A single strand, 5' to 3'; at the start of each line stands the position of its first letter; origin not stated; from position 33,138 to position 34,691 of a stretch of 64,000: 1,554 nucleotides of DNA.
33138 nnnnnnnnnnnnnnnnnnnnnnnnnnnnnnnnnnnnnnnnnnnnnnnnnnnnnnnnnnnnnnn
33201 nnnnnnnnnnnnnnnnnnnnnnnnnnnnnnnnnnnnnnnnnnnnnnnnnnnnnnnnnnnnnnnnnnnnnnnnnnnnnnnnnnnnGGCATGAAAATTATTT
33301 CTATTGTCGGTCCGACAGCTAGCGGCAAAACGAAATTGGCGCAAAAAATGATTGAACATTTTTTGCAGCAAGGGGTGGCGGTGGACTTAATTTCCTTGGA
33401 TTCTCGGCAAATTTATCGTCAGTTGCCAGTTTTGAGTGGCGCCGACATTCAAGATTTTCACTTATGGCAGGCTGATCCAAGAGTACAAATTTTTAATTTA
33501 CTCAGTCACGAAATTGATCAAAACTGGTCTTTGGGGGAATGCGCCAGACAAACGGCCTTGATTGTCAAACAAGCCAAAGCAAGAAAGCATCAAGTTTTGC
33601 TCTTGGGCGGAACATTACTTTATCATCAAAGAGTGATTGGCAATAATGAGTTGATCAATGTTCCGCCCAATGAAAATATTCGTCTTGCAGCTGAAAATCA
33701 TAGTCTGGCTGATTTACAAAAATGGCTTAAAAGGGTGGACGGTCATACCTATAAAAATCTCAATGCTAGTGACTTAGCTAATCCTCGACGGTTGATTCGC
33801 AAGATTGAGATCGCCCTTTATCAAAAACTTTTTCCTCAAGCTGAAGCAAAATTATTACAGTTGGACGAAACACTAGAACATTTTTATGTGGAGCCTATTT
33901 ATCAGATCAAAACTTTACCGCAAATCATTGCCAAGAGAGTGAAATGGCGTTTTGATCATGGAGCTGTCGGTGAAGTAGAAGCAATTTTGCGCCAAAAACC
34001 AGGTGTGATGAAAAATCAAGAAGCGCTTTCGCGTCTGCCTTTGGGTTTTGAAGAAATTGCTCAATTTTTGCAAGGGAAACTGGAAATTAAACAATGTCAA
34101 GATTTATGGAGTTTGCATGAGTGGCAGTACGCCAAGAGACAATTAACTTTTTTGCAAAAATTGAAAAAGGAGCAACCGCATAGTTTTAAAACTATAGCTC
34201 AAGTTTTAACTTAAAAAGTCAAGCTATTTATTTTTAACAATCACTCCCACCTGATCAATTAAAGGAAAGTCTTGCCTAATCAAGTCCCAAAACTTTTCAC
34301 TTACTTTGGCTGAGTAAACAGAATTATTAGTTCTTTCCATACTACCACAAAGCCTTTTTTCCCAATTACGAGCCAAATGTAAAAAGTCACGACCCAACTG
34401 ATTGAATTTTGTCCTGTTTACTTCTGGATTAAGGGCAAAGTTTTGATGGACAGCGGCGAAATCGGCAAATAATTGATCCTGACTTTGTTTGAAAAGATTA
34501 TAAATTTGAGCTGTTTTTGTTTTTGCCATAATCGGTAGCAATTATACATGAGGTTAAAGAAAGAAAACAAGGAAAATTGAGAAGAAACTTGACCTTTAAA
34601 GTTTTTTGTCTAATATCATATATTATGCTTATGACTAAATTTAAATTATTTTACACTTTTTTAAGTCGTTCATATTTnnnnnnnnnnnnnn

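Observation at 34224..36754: Compact type II restriction-modification island (DPPY methyltransferase + Cys4-HNH nuclease) inserted next to a tandem tRNA-Val pair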

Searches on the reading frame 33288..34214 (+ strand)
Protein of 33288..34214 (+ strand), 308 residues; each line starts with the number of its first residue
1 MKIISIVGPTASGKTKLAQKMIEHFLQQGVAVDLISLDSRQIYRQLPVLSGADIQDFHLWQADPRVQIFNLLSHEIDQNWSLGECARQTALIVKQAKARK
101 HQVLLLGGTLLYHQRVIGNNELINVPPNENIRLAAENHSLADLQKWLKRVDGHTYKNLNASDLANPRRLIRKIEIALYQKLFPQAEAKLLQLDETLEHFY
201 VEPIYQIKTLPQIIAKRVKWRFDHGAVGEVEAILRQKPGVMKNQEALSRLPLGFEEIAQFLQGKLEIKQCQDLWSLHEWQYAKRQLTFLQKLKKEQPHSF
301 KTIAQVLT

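Call 27: find_related_loci(query=window:33288-34214:+, collection=genome_contigs, flank=8000)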
Query window:33288-34214:+ (308 aa) in genome_contigs; peptide patterns used: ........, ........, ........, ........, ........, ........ (x = any residue, [..] = any of these).
68 stretches matched a pattern, but none encodes a relative of the query by tblastn (E <= 1e-3).

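Call 28: find_homologous_proteins(query=window:33288-34214:+, max_evalue=1e-30)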
Query window:33288-34214:+ (308 aa): 86 proteins with E <= 1e-30 among 8000 candidates.
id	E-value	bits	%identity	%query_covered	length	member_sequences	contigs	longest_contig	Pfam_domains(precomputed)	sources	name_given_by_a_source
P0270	1.4e-200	683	100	100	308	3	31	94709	PF01715.24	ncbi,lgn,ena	-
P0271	4.5e-97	343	56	94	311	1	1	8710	PF01715.24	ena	-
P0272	5.6e-96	340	54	94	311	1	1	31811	PF01715.24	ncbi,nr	ncbi:MAG: hypothetical protein Q4G02_00770 [bacterium]|nr:hypothetical protein [bacterium]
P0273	1.2e-95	338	55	95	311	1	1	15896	PF01715.24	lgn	-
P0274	5.8e-92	326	51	97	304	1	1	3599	PF01715.24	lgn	-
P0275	9.2e-91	322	53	95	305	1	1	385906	PF01715.24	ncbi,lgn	-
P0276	1.6e-89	318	51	95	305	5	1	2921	PF01745.23,PF01715.24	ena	-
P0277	1.9e-88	315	52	95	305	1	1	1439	PF01745.23,PF01715.24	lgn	-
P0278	1.1e-85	306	50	95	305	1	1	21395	PF01745.23,PF01715.24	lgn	-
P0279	3.5e-73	265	47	95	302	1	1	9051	PF01745.23,PF01715.24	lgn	-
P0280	2.8e-72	262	48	94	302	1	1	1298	PF01715.24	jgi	jgi:tRNA dimethylallyltransferase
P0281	1.5e-70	256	45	99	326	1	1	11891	PF06745.20,PF01715.24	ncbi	-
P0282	2.1e-67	246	42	96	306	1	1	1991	PF01715.24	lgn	-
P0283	1.2e-60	224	41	94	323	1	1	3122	PF01715.24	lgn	-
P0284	4.2e-60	222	41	94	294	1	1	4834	PF01715.24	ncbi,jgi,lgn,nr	ncbi:MAG: hypothetical protein LBG64_02460 [Pseudomonadales bacterium]|jgi:tRNA dimethylallyltransfe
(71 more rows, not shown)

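Call 30: find_encoding_contigs(protein=P0275, flank=8000, max_places=1)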
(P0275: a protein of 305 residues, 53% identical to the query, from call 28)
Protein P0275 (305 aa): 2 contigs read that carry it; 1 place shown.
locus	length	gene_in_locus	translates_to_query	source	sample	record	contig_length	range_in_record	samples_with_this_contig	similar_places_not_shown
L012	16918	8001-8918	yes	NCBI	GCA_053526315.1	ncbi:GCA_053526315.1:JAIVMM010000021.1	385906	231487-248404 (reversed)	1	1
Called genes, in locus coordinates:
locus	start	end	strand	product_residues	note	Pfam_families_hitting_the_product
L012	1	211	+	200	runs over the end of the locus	PF01121:CoaE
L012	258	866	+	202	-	-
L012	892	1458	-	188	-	PF08207:EFP_N, PF01132:EFP, PF09285:Elong-fact-P_C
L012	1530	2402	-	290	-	PF13495:Phage_int_SAM_4, PF02899:Phage_int_SAM_1, PF00589:Phage_integrase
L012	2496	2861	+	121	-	-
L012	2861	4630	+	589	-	PF10131:PTPS_related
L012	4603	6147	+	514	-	PF01943:Polysacc_synt, PF13440:Polysacc_synt_3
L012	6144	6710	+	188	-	PF01330:RuvA_N, PF14520:HHH_5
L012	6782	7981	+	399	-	PF00919:UPF0004, PF04055:Radical_SAM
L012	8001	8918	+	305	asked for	PF01715:IPPT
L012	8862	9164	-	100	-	-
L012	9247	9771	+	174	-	-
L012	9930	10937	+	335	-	PF01183:Glyco_hydro_25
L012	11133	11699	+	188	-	PF05198:IF3_N, PF00707:IF3_C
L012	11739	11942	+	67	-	PF01632:Ribosomal_L35p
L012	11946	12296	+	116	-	PF00453:Ribosomal_L20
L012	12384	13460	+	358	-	PF13177:DNA_pol3_delta2, PF13604:AAA_30 (weak), PF13245:AAA_19 (faint), PF13401:AAA_22 (weak), PF00004:AAA, PF07728:AAA_5 (faint), PF22608:DNAX_ATPase_lid (weak)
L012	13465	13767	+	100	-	-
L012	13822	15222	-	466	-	PF00224:PK, PF02887:PK_C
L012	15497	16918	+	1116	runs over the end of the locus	PF13540:RCC1_2, PF25390:WD40_RLD, PF00415:RCC1, PF13540:RCC1_2, PF25390:WD40_RLD, PF00415:RCC1, PF13540:RCC1_2, PF00415:RCC1, +19 more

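Call 31: find_encoding_contigs(protein=P0272, flank=8000, max_places=1)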
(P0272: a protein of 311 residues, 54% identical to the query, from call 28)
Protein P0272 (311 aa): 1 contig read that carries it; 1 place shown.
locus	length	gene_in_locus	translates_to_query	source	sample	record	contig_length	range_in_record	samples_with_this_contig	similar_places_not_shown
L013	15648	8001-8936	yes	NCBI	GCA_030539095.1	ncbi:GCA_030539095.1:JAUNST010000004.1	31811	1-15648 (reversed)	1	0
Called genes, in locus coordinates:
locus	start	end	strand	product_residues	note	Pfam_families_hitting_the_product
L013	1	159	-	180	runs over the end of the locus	-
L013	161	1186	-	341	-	PF11104:PilM_2, PF14450:FtsA (weak)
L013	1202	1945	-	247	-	-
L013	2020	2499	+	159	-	PF03449:GreA_GreB_N, PF01272:GreA_GreB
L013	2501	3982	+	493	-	PF01336:tRNA_anti-codon, PF00152:tRNA-synt_2, PF01409:tRNA-synt_2d (faint)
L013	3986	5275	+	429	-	PF02403:Seryl_tRNA_N, PF00587:tRNA-synt_2b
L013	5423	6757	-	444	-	-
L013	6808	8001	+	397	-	PF00919:UPF0004, PF04055:Radical_SAM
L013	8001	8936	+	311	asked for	PF01715:IPPT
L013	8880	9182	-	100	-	-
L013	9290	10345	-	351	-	-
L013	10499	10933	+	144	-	-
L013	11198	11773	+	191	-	PF05198:IF3_N, PF00707:IF3_C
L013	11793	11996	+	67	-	PF01632:Ribosomal_L35p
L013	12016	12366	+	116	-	PF00453:Ribosomal_L20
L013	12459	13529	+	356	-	PF13177:DNA_pol3_delta2, PF13401:AAA_22 (weak), PF00004:AAA, PF07728:AAA_5 (faint), PF22608:DNAX_ATPase_lid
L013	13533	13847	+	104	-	-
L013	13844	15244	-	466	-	PF00224:PK, PF02887:PK_C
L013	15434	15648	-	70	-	?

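Call 85: search_protein_families(library=pfam, proteins=[L012:9247-9771:+, L013:9290-10345:-, L013:10499-10933:+], max_evalue=0.01)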
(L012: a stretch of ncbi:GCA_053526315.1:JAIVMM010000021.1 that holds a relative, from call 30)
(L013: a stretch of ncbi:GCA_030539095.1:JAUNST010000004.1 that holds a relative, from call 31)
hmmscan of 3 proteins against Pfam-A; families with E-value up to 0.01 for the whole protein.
L012:9247-9771:+ (174 aa): 1 family
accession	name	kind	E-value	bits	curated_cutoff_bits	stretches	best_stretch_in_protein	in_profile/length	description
PF22148.1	Fervidolysin_NPro-like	-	0.00092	20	21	1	98-165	11-81/81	Fervidolysin N-terminal prodomain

L013:9290-10345:- (351 aa): 0 families

L013:10499-10933:+ (144 aa): 0 families

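Call 88: find_encoding_contigs(protein=P0270, flank=5000, max_places=8)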
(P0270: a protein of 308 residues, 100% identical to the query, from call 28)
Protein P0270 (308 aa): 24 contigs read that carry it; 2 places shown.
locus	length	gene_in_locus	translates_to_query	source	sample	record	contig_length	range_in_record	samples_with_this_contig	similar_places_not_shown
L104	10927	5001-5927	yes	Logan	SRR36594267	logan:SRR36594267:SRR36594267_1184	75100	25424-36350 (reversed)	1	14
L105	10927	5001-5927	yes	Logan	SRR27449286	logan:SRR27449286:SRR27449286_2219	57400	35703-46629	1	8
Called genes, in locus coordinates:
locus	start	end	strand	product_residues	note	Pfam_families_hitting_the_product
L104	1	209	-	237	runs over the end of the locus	-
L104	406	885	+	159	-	PF03449:GreA_GreB_N, PF01272:GreA_GreB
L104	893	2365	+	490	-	PF01336:tRNA_anti-codon, PF00152:tRNA-synt_2, PF01409:tRNA-synt_2d (faint)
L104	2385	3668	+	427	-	PF02403:Seryl_tRNA_N, PF00587:tRNA-synt_2b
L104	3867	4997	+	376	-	PF00919:UPF0004, PF04055:Radical_SAM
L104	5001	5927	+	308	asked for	PF01715:IPPT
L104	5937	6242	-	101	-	-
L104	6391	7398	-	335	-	PF08241:Methyltransf_11 (faint), PF13847:Methyltransf_31 (faint), PF01555:N6_N4_Mtase, PF02086:MethyltransfD12 (weak)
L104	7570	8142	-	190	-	-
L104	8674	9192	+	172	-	PF05198:IF3_N, PF00707:IF3_C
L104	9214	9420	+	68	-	PF01632:Ribosomal_L35p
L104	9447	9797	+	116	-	PF00453:Ribosomal_L20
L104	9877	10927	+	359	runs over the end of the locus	PF13177:DNA_pol3_delta2, PF00004:AAA, PF07728:AAA_5 (faint), PF22608:DNAX_ATPase_lid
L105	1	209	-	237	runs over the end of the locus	-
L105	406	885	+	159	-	PF03449:GreA_GreB_N, PF01272:GreA_GreB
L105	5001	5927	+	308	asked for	PF01715:IPPT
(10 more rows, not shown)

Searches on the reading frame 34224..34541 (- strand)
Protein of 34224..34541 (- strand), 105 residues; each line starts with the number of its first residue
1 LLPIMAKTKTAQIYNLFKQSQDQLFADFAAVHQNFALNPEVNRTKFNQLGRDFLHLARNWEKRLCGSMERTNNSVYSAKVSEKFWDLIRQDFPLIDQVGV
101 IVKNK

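Call 4: search_protein_families(library=pfam, proteins=[window:34224-34541:-], max_evalue=1)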
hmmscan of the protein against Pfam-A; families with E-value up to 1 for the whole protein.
window:34224-34541:- (105 aa): 2 families
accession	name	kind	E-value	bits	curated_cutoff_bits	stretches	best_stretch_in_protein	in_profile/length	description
PF00910.28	RNA_helicase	-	0.065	14.2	21.5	1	60-98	18-58/105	RNA helicase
PF18377.6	FERM_F2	-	0.12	12.7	26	1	13-91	9-86/131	FERM F2 acyl-CoA binding protein-like domain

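Call 5: search_protein_families(library=ncbifam, proteins=[window:34224-34541:-], max_evalue=1)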
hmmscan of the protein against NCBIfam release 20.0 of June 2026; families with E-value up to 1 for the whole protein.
window:34224-34541:- (105 aa): 1 family
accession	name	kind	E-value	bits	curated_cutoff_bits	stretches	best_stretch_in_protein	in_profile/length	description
NF003235.0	PRK04196.1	subfamily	0.086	11.5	349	1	17-77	366-426/462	V-type ATP synthase subunit B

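Call 6: search_protein_families(library=padloc, proteins=[window:34224-34541:-], max_evalue=1)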
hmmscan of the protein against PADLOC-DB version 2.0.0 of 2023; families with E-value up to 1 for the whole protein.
window:34224-34541:- (105 aa): 0 families

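Call 85: search_protein_families(library=pfam, proteins=[window:34224-34529:-], max_evalue=0.01)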
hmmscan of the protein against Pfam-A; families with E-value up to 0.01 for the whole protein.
window:34224-34529:- (101 aa): 1 family
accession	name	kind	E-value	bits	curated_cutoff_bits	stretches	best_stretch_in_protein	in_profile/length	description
PF09025.15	T3SS_needle_reg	-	0.0043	17.5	25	1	4-100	44-134/145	YopR, type III needle-polymerisation regulator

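Call 97: search_protein_families(library=phrogs, proteins=[window:34224-34529:-], max_evalue=0.01)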
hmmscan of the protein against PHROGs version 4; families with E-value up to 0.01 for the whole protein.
window:34224-34529:- (101 aa): 0 families
